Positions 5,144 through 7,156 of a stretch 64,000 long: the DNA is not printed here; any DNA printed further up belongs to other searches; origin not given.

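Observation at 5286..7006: ABC-F ATPase downstream of the TOMM genes: candidate ribosome-protection self-immunity, implying a ribosome-targeting product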

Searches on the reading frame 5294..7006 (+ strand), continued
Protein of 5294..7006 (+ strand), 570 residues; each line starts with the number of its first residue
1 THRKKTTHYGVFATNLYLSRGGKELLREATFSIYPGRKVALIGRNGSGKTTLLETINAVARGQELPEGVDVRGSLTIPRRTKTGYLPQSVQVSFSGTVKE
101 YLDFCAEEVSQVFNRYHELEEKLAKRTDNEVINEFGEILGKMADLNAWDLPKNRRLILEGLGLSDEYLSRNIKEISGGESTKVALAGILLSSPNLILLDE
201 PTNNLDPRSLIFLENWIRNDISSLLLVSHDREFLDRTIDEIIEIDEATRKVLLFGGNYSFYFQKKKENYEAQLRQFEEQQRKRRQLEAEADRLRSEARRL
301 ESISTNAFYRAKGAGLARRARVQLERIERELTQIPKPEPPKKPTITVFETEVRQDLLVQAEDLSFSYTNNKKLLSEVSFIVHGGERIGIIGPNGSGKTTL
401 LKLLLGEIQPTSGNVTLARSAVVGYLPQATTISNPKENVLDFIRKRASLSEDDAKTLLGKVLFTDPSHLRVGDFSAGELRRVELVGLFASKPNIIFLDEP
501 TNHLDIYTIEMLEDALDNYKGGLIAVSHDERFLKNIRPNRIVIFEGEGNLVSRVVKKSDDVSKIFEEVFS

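Call 45: find_encoding_contigs(protein=P0021, flank=8000, max_places=4)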
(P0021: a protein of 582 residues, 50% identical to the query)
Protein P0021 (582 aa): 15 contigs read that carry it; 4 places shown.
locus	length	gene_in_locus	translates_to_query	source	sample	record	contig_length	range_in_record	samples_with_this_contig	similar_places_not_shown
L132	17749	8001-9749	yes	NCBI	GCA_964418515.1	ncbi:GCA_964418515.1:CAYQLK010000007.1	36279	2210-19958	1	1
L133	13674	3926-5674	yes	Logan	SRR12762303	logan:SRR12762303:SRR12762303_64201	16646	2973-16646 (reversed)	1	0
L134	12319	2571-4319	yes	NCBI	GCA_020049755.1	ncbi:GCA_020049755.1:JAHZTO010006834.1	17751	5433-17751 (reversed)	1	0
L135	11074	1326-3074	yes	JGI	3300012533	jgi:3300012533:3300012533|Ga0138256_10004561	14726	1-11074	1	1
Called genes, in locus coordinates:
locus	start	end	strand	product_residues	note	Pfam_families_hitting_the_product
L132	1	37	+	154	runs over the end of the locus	-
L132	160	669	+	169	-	PF00293:NUDIX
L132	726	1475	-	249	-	-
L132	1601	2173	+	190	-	PF03352:Adenine_glyco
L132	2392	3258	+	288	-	-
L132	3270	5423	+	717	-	-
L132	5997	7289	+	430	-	PF02624:YcaO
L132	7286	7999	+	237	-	PF00881:Nitroreductase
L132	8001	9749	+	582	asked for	PF00006:ATP-synt_ab (faint), PF00005:ABC_tran, PF02463:SMC_N (weak), PF13175:AAA_15 (faint), PF13304:AAA_21 (faint), PF13401:AAA_22 (faint), PF12848:ABC_tran_Xtn (weak), PF00005:ABC_tran, +2 more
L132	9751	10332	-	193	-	PF04307:YdjM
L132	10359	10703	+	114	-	PF13430:DUF4112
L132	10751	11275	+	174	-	-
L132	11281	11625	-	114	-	PF10825:DUF2752 (weak)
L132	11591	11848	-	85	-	PF05154:TM2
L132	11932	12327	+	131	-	PF01219:DAGK_prokar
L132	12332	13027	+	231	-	PF01569:PAP2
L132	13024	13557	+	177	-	-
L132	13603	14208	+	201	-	-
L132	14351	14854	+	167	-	PF00076:RRM_1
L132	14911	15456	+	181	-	-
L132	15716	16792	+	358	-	PF00348:polyprenyl_synt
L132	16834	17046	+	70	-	-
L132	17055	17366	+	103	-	PF01883:FeS_assembly_P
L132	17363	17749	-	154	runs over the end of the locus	-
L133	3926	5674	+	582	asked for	PF00006:ATP-synt_ab (faint), PF00005:ABC_tran, PF02463:SMC_N (weak), PF13175:AAA_15 (faint), PF13304:AAA_21 (faint), PF13401:AAA_22 (faint), PF12848:ABC_tran_Xtn (weak), PF00005:ABC_tran, +2 more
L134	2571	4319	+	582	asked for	PF00006:ATP-synt_ab (faint), PF00005:ABC_tran, PF02463:SMC_N (weak), PF13175:AAA_15 (faint), PF13304:AAA_21 (faint), PF13401:AAA_22 (faint), PF12848:ABC_tran_Xtn (weak), PF00005:ABC_tran, +2 more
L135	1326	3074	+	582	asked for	PF00006:ATP-synt_ab (faint), PF00005:ABC_tran, PF02463:SMC_N (weak), PF13175:AAA_15 (faint), PF13304:AAA_21 (faint), PF13401:AAA_22 (faint), PF12848:ABC_tran_Xtn (weak), PF00005:ABC_tran, +2 more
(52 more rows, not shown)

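Call 56: search_protein_families(library=ncbifam, proteins=[P0121, P0003, P0012, P0024, P0009, P0022, P0031], max_evalue=1e-75)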
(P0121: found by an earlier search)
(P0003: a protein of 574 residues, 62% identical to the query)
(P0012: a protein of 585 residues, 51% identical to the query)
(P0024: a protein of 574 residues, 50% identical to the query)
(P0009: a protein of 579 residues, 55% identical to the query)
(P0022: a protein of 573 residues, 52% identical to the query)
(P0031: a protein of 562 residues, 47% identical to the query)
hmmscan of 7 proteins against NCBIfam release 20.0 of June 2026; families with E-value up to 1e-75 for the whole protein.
P0121 (578 aa): 9 families
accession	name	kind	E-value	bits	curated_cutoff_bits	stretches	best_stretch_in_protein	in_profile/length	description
NF000355.4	ribo_prot_ABC_F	equivalog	2.4e-121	406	380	1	119-549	61-497/499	ribosomal protection-like ABC-F family protein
NF000171.1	ABCF_producer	exception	1.1e-89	301.3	800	1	30-554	15-537/541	TlrC/CarA/OleB/SrmB family ABC-F type ribosomal protection protein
NF000168.2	ABCF_Msr_all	exception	2.1e-86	290.5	680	0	178-545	96-472/487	Msr family ABC-F type ribosomal protection protein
TIGR03719.1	ABC_ABC_ChvD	subfamily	2.4e-85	287.2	806.75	1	29-558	16-519/552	energy-dependent translational throttle protein EttA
NF008775.0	PRK11819.1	equivalog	2.2e-84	284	599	1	29-558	18-521/556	energy-dependent translational throttle protein EttA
NF050005.1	ABC_ATPase_Uup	equivalog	7.5e-84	282.1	900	1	23-563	8-521/636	ATP-binding cassette ATPase Uup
NF043038.1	ABCF_CplR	exception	1.7e-81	274.6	780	0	212-546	125-464/544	ABC-F type ribosomal protection protein CplR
NF000169.2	ABCF_Sal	exception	1.3e-79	268.3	725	0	145-551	93-501/542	Sal family ABC-F type ribosomal protection protein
NF008358.0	PRK11147.1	equivalog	1.7e-78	264.4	936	1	22-561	7-519/635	ABC transporter ATP-binding protein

P0003 (574 aa): 7 families
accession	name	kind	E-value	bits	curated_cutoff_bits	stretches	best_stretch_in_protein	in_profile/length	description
NF000355.4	ribo_prot_ABC_F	equivalog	2.1e-118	396.4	380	1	134-544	81-497/499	ribosomal protection-like ABC-F family protein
NF000171.1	ABCF_producer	exception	2e-83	280.7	800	1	15-552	8-539/541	TlrC/CarA/OleB/SrmB family ABC-F type ribosomal protection protein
NF008775.0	PRK11819.1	equivalog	1.5e-81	274.7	599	0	22-436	19-400/556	energy-dependent translational throttle protein EttA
TIGR03719.1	ABC_ABC_ChvD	subfamily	4.9e-81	273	806.75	0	22-437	17-399/552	energy-dependent translational throttle protein EttA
NF050005.1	ABC_ATPase_Uup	equivalog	9.6e-79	265.2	900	1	17-564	10-527/636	ATP-binding cassette ATPase Uup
NF000169.2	ABCF_Sal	exception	2.2e-78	264.3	725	0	133-555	88-509/542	Sal family ABC-F type ribosomal protection protein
NF000168.2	ABCF_Msr_all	exception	2.1e-76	257.5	680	0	172-307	97-230/487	Msr family ABC-F type ribosomal protection protein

P0012 (585 aa): 6 families
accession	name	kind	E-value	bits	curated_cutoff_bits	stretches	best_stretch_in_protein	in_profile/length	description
NF000355.4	ribo_prot_ABC_F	equivalog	1.6e-118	396.7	380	1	143-551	81-493/499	ribosomal protection-like ABC-F family protein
NF000169.2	ABCF_Sal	exception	5e-81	273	725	0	143-557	87-501/542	Sal family ABC-F type ribosomal protection protein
NF050005.1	ABC_ATPase_Uup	equivalog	6.9e-80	269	900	1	26-566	6-518/636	ATP-binding cassette ATPase Uup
TIGR03719.1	ABC_ABC_ChvD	subfamily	1.2e-77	261.8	806.75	0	37-457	19-407/552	energy-dependent translational throttle protein EttA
NF008775.0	PRK11819.1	equivalog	4.9e-77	259.8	599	0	48-458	32-410/556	energy-dependent translational throttle protein EttA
NF000171.1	ABCF_producer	exception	6.4e-77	259.2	800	1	23-554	3-531/541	TlrC/CarA/OleB/SrmB family ABC-F type ribosomal protection protein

P0024 (574 aa): 4 families
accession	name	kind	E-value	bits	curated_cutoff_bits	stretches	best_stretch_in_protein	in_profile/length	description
NF000355.4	ribo_prot_ABC_F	equivalog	2.5e-114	382.9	380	1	9-540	5-496/499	ribosomal protection-like ABC-F family protein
TIGR03719.1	ABC_ABC_ChvD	subfamily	3.6e-83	280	806.75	0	17-297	16-283/552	energy-dependent translational throttle protein EttA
NF008775.0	PRK11819.1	equivalog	5.3e-83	279.5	599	0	17-297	18-285/556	energy-dependent translational throttle protein EttA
NF000171.1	ABCF_producer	exception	1.9e-82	277.5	800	1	16-534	13-525/541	TlrC/CarA/OleB/SrmB family ABC-F type ribosomal protection protein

P0009 (579 aa): 6 families
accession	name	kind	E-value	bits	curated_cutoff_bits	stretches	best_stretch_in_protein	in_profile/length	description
NF000355.4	ribo_prot_ABC_F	equivalog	4e-111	372.3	380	1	146-551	81-497/499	ribosomal protection-like ABC-F family protein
NF000170.2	ABCF_Vga_all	exception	1.3e-85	287.9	725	0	182-554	73-454/521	Vga family ABC-F type ribosomal protection protein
NF000171.1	ABCF_producer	exception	2.1e-81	274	800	1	35-546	15-527/541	TlrC/CarA/OleB/SrmB family ABC-F type ribosomal protection protein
NF050005.1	ABC_ATPase_Uup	equivalog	1.4e-80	271.3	900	1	31-561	11-517/636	ATP-binding cassette ATPase Uup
TIGR03719.1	ABC_ABC_ChvD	subfamily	8.9e-80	268.8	806.75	1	34-548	16-508/552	energy-dependent translational throttle protein EttA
NF008775.0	PRK11819.1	equivalog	2.9e-79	267.1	599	1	34-548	18-510/556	energy-dependent translational throttle protein EttA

P0022 (573 aa): 3 families
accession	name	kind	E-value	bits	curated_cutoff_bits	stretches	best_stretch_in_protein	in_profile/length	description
NF000355.4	ribo_prot_ABC_F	equivalog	3.9e-113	378.9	380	1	35-549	12-493/499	ribosomal protection-like ABC-F family protein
NF000170.2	ABCF_Vga_all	exception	2.2e-83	280.5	725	0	183-548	72-446/521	Vga family ABC-F type ribosomal protection protein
NF000171.1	ABCF_producer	exception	1.5e-82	277.8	800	1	37-547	15-526/541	TlrC/CarA/OleB/SrmB family ABC-F type ribosomal protection protein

P0031 (562 aa): 1 family
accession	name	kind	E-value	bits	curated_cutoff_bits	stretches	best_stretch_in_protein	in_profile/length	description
NF000355.4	ribo_prot_ABC_F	equivalog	3.8e-100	336.1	380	1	19-543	4-492/499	ribosomal protection-like ABC-F family protein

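Call 57: predict_structure(alignment_id=A1)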
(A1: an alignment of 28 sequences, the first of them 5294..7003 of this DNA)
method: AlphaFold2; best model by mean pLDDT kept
length: 570 residues; sequences in the alignment: 28
mean_pLDDT: 89.4   pTM: 0.83
mean pLDDT of the five models: 89.4, 88.0, 87.2, 87.1, 86.5
residues with pLDDT >= 90: 361; 70-90: 195; 50-70: 8; < 50: 6
segments of 3 or more residues with pLDDT < 50: 1-6
pLDDT, mean of each block of 10 residues (from residue 1): 51 96 91 95 90 96 94 94 92 89 93 93 86 92 90 93 90 86 94 94 88 94 95 95 90 95 93 90 90 84 70 81 87 79 84 83 83 87 94 88 93 91 90 90 89 91 86 87 93 94 90 94 94 95 86 93 90
secondary structure, 60 per line:
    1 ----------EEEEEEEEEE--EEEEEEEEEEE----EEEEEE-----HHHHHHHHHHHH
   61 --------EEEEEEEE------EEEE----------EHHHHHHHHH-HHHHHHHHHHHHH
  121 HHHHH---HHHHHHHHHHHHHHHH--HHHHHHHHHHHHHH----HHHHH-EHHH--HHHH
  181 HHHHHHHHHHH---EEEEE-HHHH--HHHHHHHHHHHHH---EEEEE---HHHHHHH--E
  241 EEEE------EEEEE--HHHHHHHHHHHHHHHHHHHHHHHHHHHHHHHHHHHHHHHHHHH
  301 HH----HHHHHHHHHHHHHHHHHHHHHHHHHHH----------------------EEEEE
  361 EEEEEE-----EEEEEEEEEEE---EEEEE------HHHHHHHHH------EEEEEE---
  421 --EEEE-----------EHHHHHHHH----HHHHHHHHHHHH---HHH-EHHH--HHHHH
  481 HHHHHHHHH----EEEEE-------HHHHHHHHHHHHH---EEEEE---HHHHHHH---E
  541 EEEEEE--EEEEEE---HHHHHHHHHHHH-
elements in order: E11-20 E23-33 E38-43 H49-60 E69-76 E83-86 H98-106 H108-125 H129-144 H147-160 H165-169 H177-191 E195-199 H201-204 H207-219 E223-227 H231-237 E240-244 E251-255 H258-302 H307-333 E356-366 E372-382 E386-390 H397-405 E412-417 E423-426 H439-446 H451-462 H476-489 E494-498 H506-518 E522-526 H530-536 E540-546 E549-554 H558-569
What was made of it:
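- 6065..6304 (+): Inter-NBD helical hairpin linker (PtIM/ARD equivalent; P0121 residues 266-345). The tip motif is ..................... AF2 helices 258-302 and 307-333 in 570-aa numbering (call 57).
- On ABC-F ATPases: AF2 helical hairpin 258-302 and 307-333 (call 57).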

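Call 59: fold_search(model_id=the predicted structure, library=pdb)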
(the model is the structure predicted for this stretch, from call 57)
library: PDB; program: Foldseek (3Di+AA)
matches with E <= 10: 1384; with E <= 0.001: 1220
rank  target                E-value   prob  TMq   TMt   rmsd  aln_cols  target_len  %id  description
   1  7p7q_0                1.6e-42  1.00  0.64  0.67   8.7       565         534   26  E. faecalis 70S ribosome bound by PoxtA-EQ2, high-resolution combined volume (released 2022-02-23)
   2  4fin_A                1.1e-41  1.00  0.42  0.44  28.7       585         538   26  Crystal Structure of EttA (formerly YjjK) - an E. coli ABC-type ATPase (released 2013-07-03)
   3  4fin_B                3.8e-41  1.00  0.42  0.46  29.0       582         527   26  Crystal Structure of EttA (formerly YjjK) - an E. coli ABC-type ATPase (released 2013-07-03)
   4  7mu0_A                7.5e-40  1.00  0.44  0.46  30.2       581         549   25  MtbEttA in the ADP bound state (released 2022-02-02)
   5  7mu0_B                2.4e-39  1.00  0.43  0.45  29.5       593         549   25  MtbEttA in the ADP bound state (released 2022-02-02)
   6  9nl5_E                1.3e-38  1.00  0.63  0.65   8.2       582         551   26  E. coli pre-elongation complex without an A-site tRNA with EQ2-EttA in Hydrolytic 1 conformation (released 2025-04-02)
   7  7msc_x                1.6e-38  1.00  0.63  0.65   8.8       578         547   27  Mtb 70SIC in complex with MtbEttA at Pre_R0 state (released 2022-02-02)
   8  9nlj_U                1.8e-38  1.00  0.62  0.65   9.2       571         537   28  E.coli Initiation complex with Uup-EQ2 (released 2025-04-02)
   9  8buu_9                4.2e-38  1.00  0.61  0.60   7.8       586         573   25  ARE-ABCF VmlR2 bound to a 70S ribosome (released 2023-04-05)
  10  9njf_Y                1.2e-37  1.00  0.65  0.69   7.5       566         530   25  E. coli pre-elongation complex without an A-site tRNA with EQ2-YbiT in Non-hydrolytic 1/PtIM(a) conformation (released 2025-04-02)
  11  7msm_x                3.1e-37  1.00  0.64  0.66   8.4       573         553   27  Mtb 70SIC in complex with MtbEttA at Trans_R0 state (released 2022-02-02)
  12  9nlb_E                6.4e-37  1.00  0.63  0.65   8.3       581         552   26  E. coli initiation complex with EQ2-EttA in Hydrolytic 2 conformation (released 2025-04-02)
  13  5zxd_B                1.1e-36  1.00  0.69  0.80   7.8       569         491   25  Crystal structure of ATP-bound human ABCF1 (released 2018-07-25)
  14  5zxd_A                2.8e-36  1.00  0.68  0.82   4.5       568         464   25  Crystal structure of ATP-bound human ABCF1 (released 2018-07-25)
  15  9nlh_H                3.3e-36  1.00  0.62  0.66   8.5       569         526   28  E.coli Initiation complex with YheS-EQ2 (released 2025-04-02)
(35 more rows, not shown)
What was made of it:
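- On ABC-F ATPases: Foldseek top hits are PoxtA, EttA, Uup, VmlR2 and YbiT, with E-values of 1e-42 to 1e-37 (call 59).
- Closest known: VmlR/VmlR2, Vga, Lsa, Msr, Sal, PoxtA and OptrA resistance ABC-Fs. Same: Same fold and E-site-binding architecture (call 59).
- Checked: Its best fold matches are ribosome-bound ABC-F proteins (calls 57, 59).
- The fold matches PoxtA, EttA, Uup, VmlR2 and YbiT bound to ribosomes (call 59).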

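Call 64: find_encoding_contigs(protein=P0011, flank=6000, max_places=2)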
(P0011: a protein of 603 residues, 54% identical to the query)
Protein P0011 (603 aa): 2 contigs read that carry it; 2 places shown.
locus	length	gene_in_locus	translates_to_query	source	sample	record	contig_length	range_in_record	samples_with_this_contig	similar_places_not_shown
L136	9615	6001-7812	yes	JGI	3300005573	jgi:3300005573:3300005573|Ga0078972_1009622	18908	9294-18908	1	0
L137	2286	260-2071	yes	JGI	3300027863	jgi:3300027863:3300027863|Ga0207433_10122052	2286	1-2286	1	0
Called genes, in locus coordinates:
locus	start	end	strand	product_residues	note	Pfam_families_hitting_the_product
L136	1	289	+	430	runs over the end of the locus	PF11104:PilM_2 (faint), PF14450:FtsA (weak), PF02491:SHS2_FTSA, PF06723:MreB_Mbl (weak), PF14450:FtsA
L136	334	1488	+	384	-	PF00091:Tubulin, PF12327:FtsZ_C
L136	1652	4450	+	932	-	PF00133:tRNA-synt_1, PF09334:tRNA-synt_1g (faint), PF08264:Anticodon_1, PF19302:DUF5915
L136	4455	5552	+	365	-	PF01098:FTSW_RODA_SPOVE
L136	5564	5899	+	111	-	PF00829:Ribosomal_L21p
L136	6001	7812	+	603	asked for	PF00005:ABC_tran, PF02463:SMC_N (faint), PF13175:AAA_15 (faint), PF13476:AAA_23 (faint), PF13555:AAA_29 (faint), PF03205:MobB (faint), PF13304:AAA_21 (faint), PF00005:ABC_tran, +1 more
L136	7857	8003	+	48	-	PF01016:Ribosomal_L27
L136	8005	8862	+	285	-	PF02195:ParB_N, PF17762:HTH_ParB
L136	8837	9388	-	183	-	PF10502:Peptidase_S26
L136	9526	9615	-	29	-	?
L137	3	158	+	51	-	?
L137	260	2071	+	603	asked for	PF00005:ABC_tran, PF02463:SMC_N (faint), PF13175:AAA_15 (faint), PF13476:AAA_23 (faint), PF13555:AAA_29 (faint), PF03205:MobB (faint), PF13304:AAA_21 (faint), PF00005:ABC_tran, +1 more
